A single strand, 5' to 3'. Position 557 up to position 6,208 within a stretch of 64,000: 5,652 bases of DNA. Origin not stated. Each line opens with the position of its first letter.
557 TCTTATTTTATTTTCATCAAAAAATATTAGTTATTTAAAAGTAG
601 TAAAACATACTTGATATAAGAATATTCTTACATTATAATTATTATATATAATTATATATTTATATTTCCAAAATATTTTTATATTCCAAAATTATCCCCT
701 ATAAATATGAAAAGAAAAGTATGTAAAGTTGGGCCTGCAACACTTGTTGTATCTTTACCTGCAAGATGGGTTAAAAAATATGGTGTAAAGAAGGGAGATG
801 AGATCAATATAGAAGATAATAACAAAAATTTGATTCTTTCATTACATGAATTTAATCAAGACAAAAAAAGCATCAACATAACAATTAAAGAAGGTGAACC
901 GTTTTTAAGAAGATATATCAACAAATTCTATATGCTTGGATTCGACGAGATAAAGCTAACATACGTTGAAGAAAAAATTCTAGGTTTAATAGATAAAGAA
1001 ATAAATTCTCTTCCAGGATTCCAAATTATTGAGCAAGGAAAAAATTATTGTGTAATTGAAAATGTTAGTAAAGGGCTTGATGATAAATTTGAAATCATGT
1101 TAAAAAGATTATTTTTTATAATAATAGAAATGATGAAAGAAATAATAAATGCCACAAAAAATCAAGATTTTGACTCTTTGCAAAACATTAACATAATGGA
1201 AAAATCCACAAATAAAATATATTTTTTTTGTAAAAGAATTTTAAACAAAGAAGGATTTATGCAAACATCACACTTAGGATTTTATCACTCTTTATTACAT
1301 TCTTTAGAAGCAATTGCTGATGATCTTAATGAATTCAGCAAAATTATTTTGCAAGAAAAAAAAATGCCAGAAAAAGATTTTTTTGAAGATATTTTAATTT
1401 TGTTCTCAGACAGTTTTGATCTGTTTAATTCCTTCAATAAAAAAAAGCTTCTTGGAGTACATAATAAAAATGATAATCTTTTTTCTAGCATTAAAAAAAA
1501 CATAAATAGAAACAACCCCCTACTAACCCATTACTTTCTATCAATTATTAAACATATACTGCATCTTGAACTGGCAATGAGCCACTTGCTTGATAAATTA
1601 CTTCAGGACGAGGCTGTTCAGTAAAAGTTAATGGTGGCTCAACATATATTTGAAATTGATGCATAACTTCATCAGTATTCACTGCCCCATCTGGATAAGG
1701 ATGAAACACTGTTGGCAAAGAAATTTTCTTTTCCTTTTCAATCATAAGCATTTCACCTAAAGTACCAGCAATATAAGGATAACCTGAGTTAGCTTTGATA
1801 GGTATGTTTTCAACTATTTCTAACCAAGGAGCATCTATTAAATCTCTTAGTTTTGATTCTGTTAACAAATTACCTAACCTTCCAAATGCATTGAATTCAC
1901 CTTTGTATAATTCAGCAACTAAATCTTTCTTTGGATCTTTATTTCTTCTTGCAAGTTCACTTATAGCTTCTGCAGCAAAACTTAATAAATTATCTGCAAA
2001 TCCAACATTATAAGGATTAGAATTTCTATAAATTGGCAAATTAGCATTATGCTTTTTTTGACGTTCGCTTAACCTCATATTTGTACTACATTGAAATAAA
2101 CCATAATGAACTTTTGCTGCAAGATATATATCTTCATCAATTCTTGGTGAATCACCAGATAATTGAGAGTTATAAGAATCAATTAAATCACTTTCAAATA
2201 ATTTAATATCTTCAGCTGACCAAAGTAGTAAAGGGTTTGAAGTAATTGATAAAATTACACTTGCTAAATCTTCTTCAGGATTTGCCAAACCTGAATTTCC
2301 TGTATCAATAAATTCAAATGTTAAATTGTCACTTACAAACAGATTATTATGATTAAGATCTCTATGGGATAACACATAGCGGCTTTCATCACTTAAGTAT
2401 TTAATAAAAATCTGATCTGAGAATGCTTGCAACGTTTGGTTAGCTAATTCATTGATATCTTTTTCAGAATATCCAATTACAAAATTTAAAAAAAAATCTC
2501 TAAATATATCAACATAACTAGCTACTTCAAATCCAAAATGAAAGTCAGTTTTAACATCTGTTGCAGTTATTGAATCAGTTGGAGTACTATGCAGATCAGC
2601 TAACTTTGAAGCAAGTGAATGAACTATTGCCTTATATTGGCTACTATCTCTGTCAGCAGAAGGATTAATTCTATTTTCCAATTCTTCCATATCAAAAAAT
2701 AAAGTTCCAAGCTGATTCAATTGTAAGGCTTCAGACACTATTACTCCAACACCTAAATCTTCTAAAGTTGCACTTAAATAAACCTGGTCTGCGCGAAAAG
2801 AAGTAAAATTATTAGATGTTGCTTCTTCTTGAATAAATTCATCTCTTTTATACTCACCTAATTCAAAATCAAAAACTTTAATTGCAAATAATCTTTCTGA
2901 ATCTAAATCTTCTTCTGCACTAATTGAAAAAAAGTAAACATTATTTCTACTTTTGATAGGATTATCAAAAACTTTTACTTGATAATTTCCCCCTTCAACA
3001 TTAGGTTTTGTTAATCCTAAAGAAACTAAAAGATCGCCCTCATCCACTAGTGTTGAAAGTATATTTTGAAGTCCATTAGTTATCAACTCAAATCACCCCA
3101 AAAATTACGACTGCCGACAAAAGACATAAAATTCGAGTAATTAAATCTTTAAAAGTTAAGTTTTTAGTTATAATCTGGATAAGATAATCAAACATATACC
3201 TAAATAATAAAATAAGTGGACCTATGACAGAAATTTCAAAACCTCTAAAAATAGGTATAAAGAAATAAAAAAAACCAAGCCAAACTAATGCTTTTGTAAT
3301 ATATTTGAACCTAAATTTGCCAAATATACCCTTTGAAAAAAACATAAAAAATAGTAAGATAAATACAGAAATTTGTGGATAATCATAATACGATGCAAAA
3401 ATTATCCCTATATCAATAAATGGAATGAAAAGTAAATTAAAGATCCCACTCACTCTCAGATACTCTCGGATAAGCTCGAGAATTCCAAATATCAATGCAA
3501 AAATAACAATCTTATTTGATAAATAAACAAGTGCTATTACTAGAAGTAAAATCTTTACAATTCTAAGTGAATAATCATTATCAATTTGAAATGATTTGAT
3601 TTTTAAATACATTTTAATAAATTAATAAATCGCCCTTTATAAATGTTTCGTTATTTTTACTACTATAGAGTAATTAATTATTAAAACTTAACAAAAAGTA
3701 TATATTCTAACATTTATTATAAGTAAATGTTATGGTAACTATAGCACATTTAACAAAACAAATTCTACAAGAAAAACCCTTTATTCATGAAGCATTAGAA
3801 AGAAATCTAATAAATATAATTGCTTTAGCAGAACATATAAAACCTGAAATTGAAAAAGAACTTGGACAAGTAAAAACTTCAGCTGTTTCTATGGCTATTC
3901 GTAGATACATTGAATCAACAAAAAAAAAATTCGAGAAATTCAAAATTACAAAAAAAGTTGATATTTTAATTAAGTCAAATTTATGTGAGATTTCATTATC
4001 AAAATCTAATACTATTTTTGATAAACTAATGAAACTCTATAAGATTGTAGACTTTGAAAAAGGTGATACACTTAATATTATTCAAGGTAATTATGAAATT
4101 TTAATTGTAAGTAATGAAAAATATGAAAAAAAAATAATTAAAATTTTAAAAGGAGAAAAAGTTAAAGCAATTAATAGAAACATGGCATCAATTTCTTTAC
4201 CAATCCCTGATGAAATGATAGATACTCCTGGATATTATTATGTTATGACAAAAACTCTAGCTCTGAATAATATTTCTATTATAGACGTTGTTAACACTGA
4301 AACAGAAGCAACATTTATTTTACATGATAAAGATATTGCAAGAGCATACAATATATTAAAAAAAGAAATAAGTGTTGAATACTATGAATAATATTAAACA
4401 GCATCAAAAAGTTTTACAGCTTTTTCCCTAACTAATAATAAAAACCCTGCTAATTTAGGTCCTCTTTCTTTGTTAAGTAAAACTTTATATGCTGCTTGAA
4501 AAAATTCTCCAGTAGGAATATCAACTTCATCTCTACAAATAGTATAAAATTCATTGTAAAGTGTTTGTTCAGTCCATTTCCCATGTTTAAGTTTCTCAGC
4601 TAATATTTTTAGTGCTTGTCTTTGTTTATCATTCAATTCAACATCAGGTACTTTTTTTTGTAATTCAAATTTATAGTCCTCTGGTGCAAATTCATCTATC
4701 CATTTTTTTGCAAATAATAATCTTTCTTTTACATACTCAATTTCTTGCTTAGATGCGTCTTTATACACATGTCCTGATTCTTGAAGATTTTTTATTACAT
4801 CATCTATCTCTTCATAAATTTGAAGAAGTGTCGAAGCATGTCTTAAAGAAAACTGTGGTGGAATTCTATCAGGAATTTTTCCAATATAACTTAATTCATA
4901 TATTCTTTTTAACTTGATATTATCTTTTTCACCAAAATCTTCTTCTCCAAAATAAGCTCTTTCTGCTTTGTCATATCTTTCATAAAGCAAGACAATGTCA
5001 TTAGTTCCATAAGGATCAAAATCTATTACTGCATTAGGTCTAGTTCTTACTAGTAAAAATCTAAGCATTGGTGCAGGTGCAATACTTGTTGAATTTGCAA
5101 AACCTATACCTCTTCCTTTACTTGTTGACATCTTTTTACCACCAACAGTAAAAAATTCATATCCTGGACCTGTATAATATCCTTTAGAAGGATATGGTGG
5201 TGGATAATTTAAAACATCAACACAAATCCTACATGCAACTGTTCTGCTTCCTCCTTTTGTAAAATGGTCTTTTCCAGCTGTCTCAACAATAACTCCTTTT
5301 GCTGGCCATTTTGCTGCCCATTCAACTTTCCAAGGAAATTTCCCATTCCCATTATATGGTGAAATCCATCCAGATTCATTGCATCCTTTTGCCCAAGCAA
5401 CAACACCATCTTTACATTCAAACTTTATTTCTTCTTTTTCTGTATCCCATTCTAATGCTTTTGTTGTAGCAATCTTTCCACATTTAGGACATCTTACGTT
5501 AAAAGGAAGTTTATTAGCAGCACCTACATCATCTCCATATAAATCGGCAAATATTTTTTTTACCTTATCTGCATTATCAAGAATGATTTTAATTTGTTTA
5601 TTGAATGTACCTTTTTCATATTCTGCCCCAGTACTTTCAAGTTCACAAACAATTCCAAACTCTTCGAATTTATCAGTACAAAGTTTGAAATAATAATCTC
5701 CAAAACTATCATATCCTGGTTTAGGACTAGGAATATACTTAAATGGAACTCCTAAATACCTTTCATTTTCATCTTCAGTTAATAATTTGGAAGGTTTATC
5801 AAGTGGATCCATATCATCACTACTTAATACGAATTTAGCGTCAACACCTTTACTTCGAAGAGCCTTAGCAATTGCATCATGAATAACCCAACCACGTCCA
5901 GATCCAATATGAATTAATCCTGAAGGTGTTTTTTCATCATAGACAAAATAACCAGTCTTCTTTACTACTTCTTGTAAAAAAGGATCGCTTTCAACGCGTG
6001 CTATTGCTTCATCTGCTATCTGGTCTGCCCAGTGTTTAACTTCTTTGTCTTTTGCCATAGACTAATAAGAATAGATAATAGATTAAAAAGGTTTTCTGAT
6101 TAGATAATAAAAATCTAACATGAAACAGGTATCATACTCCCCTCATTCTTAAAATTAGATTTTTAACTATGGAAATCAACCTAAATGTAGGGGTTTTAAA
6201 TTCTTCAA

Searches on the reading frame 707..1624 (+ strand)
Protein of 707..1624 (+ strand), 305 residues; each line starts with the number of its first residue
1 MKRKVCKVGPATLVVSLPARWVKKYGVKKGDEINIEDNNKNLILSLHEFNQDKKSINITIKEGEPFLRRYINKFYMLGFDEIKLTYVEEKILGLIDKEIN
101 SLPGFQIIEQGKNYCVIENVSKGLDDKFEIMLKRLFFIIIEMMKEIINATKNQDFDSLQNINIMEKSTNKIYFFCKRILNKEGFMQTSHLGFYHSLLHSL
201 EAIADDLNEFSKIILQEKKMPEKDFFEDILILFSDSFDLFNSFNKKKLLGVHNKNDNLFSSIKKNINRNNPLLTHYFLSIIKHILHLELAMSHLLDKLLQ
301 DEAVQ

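Call 30: find_encoding_contigs(protein=window:707-1624:+, flank=10000, max_places=4)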
Protein window:707-1624:+ (305 aa): 23 contigs read that carry it; 4 places shown.
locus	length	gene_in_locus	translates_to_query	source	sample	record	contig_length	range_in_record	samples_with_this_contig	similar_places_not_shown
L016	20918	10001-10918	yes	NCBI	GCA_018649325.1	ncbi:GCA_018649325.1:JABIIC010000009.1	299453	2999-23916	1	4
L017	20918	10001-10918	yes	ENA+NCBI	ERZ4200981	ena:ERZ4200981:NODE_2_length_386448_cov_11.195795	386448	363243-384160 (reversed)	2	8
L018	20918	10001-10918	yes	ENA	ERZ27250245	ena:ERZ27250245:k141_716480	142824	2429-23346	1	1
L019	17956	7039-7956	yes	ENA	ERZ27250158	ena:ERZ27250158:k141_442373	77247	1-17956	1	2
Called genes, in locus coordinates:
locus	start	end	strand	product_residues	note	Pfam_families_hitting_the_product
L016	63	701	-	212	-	PF13230:GATase_4 (faint)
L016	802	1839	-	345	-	PF01118:Semialdhyde_dh, PF22698:Semialdhyde_dhC_1, PF02774:Semialdhyde_dhC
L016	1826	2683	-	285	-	PF22626:LysX_preATP_grasp, PF02222:ATP-grasp (faint), PF02655:ATP-grasp_3 (weak), PF02955:GSH-S_ATP (weak), PF08443:RimK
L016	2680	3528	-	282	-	PF22626:LysX_preATP_grasp, PF02786:CPSase_L_D2 (weak), PF08443:RimK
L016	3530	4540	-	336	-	PF00180:Iso_dh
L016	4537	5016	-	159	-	PF00694:Aconitase_C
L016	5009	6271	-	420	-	PF00330:Aconitase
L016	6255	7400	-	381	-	PF00682:HMGL-like, PF22617:HCS_D2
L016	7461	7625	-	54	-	PF08271:Zn_Ribbon_TF (weak), PF21344:Zn_ribbon_LysW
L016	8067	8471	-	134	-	-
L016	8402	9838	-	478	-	-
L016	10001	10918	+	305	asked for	PF04014:MazE_antitoxin (weak)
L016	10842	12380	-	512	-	PF01636:APH (weak)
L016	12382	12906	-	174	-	-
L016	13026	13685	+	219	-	PF24367:DUF7523 (weak)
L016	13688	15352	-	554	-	PF01921:tRNA-synt_1f, PF09334:tRNA-synt_1g (faint)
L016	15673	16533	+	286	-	PF01073:3Beta_HSD, PF01370:Epimerase, PF02719:Polysacc_synt_2, PF04321:RmlD_sub_bind, PF07993:NAD_binding_4, PF13460:NAD_binding_10 (weak), PF16363:GDP_Man_Dehyd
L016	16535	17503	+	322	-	PF01073:3Beta_HSD, PF01370:Epimerase, PF02719:Polysacc_synt_2, PF04321:RmlD_sub_bind, PF13460:NAD_binding_10, PF16363:GDP_Man_Dehyd, PF07993:NAD_binding_4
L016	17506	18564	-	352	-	-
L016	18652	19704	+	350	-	PF21088:MS_channel_1st, PF00924:MS_channel_2nd, PF21082:MS_channel_3rd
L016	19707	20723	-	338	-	PF00486:Trans_reg_C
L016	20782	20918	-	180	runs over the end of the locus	PF08534:Redoxin, PF00578:AhpC-TSA, PF13905:Thioredoxin_8 (weak)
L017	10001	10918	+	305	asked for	PF04014:MazE_antitoxin (weak)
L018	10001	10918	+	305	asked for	PF04014:MazE_antitoxin (weak)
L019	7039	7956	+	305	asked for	PF04014:MazE_antitoxin (weak)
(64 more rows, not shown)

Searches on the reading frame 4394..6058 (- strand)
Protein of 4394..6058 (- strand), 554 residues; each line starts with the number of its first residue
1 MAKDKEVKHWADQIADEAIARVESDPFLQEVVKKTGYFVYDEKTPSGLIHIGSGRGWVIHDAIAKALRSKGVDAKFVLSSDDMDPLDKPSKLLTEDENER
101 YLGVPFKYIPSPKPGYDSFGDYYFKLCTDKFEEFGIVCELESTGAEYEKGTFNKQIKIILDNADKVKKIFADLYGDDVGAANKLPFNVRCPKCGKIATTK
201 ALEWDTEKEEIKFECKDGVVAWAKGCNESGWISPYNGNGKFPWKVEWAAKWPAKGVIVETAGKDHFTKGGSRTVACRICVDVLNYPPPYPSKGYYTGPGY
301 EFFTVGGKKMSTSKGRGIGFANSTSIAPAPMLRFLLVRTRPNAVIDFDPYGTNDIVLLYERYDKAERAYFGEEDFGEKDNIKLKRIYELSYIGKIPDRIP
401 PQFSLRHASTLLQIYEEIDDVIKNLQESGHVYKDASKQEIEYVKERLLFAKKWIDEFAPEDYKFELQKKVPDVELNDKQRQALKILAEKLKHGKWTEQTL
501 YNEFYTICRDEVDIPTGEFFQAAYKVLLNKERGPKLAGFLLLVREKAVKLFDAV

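Call 24: find_related_loci(query=window:4394-6058:-, collection=genome_contigs, flank=10000)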
Query window:4394-6058:- (554 aa) in genome_contigs; peptide patterns used: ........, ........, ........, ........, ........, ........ (x = any residue, [..] = any of these).
102 stretches matched a pattern; 7 encode a relative of the query (tblastn E <= 1e-3); 7 distinct loci.
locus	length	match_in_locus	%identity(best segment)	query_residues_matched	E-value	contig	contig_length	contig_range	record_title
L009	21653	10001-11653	74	5-554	0e+0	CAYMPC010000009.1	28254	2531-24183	MAG TPA_asm: uncultured Methanosarcinales archaeon isolate SRP319275_co4_76 genome assembly, contig: NODE_895_length_282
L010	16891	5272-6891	56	7-551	0e+0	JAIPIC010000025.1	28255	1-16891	MAG: Candidatus Woesearchaeota archaeon isolate Tobar13.5m-G65 Tobar13-5m-C1858, whole genome shotgun sequence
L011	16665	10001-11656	59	2-554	0e+0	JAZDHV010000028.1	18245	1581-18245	MAG: Candidatus Woesearchaeota archaeon isolate MEGAHIT-group-0.358 k141_14307765, whole genome shotgun sequence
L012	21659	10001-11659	73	5-554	0e+0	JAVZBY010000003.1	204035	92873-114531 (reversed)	MAG: Candidatus Woesearchaeota archaeon isolate DRTY-6_201705_bins_17 DRTY-6_201705_bins_17_scaffold_3, whole genome sho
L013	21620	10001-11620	50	10-550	1e-174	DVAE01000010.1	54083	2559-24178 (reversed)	MAG TPA_asm: Candidatus Undinarchaeales archaeon SRR5007147.bin71 isolate MAG_bin71 SRR5007147.bin71_genomic_k141_582366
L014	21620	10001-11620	51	10-550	7e-175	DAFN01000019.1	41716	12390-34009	MAG TPA_asm: archaeon UBA55 isolate UBA55 UBA55_contig_44276, whole genome shotgun sequence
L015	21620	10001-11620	51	10-550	5e-177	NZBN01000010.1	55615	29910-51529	MAG: Methanobacteriota archaeon isolate ARS1358 MHASMcontig_216698, whole genome shotgun sequence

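Call 42: search_protein_families(library=pfam, proteins=[L012:8197-9381:+, L012:13012-14949:+, L012:14906-17293:+, L012:19174-20232:-, L012:20324-21232:+, L009:133-1629:+, L009:2541-4178:-, L009:4898-6295:-, L009:7400-8386:+, L009:18799-20103:+], max_evalue=0.00001)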
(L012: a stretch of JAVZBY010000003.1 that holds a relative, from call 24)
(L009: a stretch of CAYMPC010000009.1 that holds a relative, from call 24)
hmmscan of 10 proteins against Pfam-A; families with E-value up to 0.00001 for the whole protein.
L012:8197-9381:+ (394 aa): 2 families
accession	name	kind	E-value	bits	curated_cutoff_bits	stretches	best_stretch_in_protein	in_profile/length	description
PF00202.27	Aminotran_3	-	1.1e-121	406.7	30.5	1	21-393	2-403/403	Aminotransferase class-III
PF00155.27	Aminotran_1_2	-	1.1e-07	31.8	19.7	1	55-388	6-360/361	Aminotransferase class I and II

L012:13012-14949:+ (645 aa): 0 families

L012:14906-17293:+ (795 aa): 0 families

L012:19174-20232:- (352 aa): 1 family
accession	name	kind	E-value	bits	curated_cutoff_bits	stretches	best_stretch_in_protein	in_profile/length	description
PF04055.27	Radical_SAM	-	1.8e-08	35.2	29.5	1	60-206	11-161/166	Radical SAM superfamily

L012:20324-21232:+ (302 aa): 1 family
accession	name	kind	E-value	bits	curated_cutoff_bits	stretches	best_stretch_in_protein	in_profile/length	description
PF00924.24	MS_channel_2nd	-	1.9e-12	47.5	20.2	1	156-224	2-67/68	Mechanosensitive ion channel, beta-domain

L009:133-1629:+ (498 aa): 0 families

L009:2541-4178:- (545 aa): 1 family
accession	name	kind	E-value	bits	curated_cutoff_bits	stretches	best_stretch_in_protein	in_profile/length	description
PF01326.24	PPDK_N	-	6.8e-67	226.5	27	1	16-328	2-319/328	Pyruvate phosphate dikinase, AMP/ATP-binding domain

L009:4898-6295:- (465 aa): 5 families
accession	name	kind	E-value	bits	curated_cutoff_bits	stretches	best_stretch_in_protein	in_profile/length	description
PF01406.26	tRNA-synt_1e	-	3.4e-113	378.4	27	1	16-318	2-300/301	tRNA synthetases class I (C) catalytic domain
PF09334.17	tRNA-synt_1g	-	2.9e-17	62.9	20.1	1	35-145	12-123/391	tRNA synthetases class I (M)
PF09190.17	DALR_2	-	6.5e-10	39.8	22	1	353-409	1-56/57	DALR domain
PF01921.24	tRNA-synt_1f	-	5.5e-08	32.5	27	0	264-333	275-344/360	tRNA synthetases class I (K)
PF00133.28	tRNA-synt_1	-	8.9e-06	25.1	22.7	0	260-309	363-413/414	tRNA synthetases class I (I, L, M and V)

L009:7400-8386:+ (328 aa): 1 family
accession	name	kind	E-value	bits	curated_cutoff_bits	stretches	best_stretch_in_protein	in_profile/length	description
PF04055.27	Radical_SAM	-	3.3e-07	31.1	29.5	1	36-187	11-166/166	Radical SAM superfamily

L009:18799-20103:+ (434 aa): 1 family
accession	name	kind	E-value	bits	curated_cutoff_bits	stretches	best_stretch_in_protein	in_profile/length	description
PF00079.25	Serpin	-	4.7e-119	398.3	27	1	53-432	2-370/370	Serpin (serine protease inhibitor)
